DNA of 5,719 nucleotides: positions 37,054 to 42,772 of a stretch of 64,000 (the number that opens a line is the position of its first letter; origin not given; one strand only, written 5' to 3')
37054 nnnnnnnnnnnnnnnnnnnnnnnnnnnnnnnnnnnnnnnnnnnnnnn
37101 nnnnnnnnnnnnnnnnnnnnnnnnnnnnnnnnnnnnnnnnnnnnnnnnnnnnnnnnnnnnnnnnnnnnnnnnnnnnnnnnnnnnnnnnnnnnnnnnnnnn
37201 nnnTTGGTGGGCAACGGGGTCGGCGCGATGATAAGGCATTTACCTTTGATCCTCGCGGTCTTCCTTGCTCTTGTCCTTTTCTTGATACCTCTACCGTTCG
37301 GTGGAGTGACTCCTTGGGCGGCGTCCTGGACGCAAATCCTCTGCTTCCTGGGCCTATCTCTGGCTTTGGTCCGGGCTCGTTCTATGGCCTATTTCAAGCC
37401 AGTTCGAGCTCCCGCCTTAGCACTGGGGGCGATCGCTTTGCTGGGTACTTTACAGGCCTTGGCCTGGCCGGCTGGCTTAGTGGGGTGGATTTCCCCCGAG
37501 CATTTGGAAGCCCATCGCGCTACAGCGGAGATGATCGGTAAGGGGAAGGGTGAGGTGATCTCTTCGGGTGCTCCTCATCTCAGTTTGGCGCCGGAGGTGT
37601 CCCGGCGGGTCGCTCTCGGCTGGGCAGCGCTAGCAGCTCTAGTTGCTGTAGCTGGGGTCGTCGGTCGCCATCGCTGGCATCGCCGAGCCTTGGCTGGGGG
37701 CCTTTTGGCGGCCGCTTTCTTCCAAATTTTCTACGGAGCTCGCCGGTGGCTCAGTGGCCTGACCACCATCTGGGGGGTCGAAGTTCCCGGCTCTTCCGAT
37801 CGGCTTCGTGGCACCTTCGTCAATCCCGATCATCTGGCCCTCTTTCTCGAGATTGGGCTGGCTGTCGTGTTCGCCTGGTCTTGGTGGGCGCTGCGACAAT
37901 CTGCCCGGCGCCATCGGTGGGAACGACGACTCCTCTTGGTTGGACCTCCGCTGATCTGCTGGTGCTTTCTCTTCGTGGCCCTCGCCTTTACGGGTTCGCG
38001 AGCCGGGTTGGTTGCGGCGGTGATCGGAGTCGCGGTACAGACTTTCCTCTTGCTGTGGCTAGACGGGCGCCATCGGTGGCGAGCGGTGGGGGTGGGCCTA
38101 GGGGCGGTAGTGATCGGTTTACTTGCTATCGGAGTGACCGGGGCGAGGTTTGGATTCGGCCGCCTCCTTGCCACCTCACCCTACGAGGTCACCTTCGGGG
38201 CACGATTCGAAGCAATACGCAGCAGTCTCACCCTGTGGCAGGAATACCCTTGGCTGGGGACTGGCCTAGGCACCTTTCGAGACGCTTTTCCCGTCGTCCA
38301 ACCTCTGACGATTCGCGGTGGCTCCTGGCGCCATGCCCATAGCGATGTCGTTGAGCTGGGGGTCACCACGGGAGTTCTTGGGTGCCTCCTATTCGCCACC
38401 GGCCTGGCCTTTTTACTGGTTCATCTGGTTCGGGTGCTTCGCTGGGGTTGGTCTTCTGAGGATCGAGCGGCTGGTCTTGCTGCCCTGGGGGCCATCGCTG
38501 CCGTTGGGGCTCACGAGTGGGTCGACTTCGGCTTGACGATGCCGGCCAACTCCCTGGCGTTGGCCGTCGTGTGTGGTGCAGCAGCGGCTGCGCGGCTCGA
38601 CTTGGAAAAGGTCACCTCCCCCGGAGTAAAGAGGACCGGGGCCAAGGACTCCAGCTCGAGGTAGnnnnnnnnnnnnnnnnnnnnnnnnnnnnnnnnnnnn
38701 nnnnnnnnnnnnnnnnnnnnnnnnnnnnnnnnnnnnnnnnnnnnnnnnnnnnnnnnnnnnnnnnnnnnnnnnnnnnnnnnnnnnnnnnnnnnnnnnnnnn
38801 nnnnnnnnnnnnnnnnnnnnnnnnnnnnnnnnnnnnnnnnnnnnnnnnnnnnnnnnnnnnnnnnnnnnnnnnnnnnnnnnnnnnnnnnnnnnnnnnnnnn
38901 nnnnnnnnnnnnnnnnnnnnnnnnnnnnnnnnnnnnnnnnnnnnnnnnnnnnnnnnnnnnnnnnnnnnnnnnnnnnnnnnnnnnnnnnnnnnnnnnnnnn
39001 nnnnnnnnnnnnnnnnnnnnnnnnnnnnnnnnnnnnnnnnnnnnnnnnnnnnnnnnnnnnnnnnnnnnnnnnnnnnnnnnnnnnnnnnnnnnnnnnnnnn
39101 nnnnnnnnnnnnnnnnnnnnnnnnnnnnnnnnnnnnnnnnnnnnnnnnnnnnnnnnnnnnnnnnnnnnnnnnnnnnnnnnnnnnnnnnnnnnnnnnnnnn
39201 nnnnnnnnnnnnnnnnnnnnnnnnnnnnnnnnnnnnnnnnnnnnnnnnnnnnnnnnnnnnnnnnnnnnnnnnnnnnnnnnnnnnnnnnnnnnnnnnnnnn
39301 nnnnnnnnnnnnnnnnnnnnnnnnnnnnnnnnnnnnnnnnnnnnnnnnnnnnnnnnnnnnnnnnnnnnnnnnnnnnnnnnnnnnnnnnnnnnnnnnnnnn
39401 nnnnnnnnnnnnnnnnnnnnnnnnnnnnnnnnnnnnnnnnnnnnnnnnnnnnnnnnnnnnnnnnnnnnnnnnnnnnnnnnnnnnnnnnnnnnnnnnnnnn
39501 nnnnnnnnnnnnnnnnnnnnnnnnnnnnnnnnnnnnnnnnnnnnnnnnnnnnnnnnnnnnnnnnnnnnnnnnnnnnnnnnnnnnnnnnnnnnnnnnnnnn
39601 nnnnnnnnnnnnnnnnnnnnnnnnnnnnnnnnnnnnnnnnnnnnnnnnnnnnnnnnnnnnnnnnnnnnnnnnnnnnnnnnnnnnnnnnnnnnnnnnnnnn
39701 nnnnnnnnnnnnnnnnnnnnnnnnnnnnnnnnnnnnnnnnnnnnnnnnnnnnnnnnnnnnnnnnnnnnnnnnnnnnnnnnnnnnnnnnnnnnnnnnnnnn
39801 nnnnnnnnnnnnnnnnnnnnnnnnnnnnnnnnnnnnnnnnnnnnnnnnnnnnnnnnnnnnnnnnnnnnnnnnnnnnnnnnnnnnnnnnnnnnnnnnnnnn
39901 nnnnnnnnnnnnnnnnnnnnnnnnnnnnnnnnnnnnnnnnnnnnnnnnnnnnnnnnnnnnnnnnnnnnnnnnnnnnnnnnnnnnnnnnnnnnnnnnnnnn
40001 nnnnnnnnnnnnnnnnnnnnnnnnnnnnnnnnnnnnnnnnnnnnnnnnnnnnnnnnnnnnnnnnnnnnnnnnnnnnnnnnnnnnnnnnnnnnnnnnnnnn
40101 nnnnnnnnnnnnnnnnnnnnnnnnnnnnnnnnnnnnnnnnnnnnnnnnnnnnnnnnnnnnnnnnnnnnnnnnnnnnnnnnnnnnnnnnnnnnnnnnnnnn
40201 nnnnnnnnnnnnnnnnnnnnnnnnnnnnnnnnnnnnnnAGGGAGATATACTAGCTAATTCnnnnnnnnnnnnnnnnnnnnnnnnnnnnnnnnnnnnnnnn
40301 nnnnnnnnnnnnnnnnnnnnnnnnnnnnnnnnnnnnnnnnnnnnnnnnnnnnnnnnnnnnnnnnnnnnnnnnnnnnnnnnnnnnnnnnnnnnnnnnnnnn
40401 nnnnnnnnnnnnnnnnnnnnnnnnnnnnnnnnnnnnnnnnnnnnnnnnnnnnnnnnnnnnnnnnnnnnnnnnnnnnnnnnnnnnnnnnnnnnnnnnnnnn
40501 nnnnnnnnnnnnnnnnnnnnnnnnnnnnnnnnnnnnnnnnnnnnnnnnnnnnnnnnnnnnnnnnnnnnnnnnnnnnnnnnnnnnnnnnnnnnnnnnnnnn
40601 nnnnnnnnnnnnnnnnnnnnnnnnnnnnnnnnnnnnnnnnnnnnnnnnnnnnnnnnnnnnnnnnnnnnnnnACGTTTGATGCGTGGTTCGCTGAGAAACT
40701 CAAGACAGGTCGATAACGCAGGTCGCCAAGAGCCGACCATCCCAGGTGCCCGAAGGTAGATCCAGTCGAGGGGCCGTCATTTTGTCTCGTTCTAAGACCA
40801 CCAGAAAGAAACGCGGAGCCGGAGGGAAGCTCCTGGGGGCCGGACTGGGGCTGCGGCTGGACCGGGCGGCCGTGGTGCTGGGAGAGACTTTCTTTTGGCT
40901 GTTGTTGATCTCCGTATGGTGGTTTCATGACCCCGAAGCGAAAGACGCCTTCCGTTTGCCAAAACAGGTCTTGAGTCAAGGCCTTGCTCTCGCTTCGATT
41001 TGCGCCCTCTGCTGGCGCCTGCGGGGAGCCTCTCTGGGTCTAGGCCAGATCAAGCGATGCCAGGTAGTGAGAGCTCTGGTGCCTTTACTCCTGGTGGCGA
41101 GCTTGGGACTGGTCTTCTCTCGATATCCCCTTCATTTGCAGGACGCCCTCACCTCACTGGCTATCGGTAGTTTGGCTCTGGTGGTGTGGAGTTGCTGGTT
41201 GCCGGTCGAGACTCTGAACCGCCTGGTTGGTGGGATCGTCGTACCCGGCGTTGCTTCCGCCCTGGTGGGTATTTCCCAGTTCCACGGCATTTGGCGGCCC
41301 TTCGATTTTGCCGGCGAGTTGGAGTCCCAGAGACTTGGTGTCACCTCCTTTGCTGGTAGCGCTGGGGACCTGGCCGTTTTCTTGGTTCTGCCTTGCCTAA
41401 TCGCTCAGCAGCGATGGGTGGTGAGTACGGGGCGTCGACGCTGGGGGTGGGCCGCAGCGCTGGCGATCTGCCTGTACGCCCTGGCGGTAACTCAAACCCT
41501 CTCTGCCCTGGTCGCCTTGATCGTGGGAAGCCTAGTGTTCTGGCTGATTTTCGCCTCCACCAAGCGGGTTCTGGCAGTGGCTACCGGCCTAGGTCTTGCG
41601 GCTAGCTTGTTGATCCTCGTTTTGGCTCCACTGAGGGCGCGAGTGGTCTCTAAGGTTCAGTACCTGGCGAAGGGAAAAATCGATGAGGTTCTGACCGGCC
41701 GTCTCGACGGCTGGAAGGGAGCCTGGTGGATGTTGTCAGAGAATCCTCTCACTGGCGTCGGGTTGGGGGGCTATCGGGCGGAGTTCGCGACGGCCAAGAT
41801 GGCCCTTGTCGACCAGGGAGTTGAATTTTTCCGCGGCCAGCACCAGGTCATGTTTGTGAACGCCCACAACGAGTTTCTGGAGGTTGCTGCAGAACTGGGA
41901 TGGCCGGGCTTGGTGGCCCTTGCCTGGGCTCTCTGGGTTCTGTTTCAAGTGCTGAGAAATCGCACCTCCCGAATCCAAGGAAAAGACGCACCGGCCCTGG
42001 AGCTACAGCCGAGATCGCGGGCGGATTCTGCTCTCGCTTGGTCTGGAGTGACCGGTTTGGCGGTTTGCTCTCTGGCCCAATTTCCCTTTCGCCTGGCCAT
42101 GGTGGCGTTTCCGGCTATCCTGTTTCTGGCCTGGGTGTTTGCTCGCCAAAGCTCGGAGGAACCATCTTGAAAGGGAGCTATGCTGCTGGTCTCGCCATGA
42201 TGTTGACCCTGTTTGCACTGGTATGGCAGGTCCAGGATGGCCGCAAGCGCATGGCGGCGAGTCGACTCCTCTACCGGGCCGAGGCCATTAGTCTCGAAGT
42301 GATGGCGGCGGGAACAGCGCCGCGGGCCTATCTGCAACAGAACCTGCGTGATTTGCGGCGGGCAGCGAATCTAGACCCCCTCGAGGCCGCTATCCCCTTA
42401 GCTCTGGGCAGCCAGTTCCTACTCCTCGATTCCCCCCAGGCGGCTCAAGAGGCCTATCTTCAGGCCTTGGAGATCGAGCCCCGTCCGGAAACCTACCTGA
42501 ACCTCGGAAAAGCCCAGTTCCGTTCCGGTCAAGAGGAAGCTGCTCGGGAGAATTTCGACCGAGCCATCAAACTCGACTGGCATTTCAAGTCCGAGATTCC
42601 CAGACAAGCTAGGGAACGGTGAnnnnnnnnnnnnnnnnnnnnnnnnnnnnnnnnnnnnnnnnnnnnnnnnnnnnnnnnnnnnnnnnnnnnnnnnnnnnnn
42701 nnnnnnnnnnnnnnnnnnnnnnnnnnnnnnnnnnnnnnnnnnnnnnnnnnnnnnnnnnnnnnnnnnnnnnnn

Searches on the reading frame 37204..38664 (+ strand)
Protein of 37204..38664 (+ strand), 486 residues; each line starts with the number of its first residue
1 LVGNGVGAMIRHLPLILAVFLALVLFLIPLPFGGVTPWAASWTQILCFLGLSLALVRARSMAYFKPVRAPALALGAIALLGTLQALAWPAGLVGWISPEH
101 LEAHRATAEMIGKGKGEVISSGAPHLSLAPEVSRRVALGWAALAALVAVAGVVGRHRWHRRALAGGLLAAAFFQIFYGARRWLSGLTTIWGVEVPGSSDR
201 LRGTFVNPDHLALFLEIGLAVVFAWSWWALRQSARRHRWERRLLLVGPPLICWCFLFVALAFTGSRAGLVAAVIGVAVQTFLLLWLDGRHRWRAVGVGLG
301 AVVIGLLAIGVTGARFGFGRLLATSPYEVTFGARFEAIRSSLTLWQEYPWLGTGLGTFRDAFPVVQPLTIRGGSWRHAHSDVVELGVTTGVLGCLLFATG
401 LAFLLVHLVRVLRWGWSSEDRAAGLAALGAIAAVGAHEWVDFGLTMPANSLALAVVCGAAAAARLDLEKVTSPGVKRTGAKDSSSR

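Call 9: search_protein_families(library=pfam, proteins=[window:37204-38664:+], max_evalue=0.0001)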
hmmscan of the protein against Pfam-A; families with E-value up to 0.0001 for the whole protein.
window:37204-38664:+ (486 aa): 1 family
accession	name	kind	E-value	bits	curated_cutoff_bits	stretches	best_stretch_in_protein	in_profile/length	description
PF04932.20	Wzy_C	-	4e-17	62.8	31.7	1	255-398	5-149/149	O-Antigen ligase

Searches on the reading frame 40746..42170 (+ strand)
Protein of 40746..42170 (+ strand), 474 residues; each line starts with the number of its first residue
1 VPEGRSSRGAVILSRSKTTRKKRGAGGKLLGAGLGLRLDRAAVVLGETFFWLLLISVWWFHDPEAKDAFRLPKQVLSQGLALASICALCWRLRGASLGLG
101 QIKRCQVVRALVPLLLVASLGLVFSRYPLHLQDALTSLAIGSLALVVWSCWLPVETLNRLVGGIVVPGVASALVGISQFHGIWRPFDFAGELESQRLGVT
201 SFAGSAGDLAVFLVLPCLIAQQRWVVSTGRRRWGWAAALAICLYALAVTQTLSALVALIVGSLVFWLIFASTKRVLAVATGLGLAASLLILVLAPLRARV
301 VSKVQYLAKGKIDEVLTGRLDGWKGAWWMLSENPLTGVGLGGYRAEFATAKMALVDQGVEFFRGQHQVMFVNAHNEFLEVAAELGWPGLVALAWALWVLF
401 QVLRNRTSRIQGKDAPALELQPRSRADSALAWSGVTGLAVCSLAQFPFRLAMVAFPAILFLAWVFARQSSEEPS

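Call 9: search_protein_families(library=pfam, proteins=[window:40746-42170:+], max_evalue=0.0001)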
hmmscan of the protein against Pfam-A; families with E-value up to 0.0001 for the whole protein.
window:40746-42170:+ (474 aa): 1 family
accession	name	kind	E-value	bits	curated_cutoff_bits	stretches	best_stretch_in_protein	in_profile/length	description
PF04932.20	Wzy_C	-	9e-18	64.9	31.7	1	237-392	1-148/149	O-Antigen ligase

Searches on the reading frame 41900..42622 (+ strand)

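Call 9: search_protein_families(library=pfam, proteins=[window:41900-42622:+], max_evalue=0.0001)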
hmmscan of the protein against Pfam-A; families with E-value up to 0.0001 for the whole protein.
window:41900-42622:+ (240 aa): 4 families
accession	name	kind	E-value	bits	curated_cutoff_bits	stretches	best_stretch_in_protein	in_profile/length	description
PF00515.34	TPR_1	-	4.4e-08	33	27.8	0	196-226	1-31/34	Tetratricopeptide repeat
PF13181.12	TPR_8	-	4.1e-07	30.1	25.7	0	197-226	2-31/34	Tetratricopeptide repeat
PF07719.23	TPR_2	-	1.2e-06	28.6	27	0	196-226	1-31/34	Tetratricopeptide repeat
PF13414.12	TPR_11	-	7.5e-06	26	26.8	0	182-210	13-42/42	TPR repeat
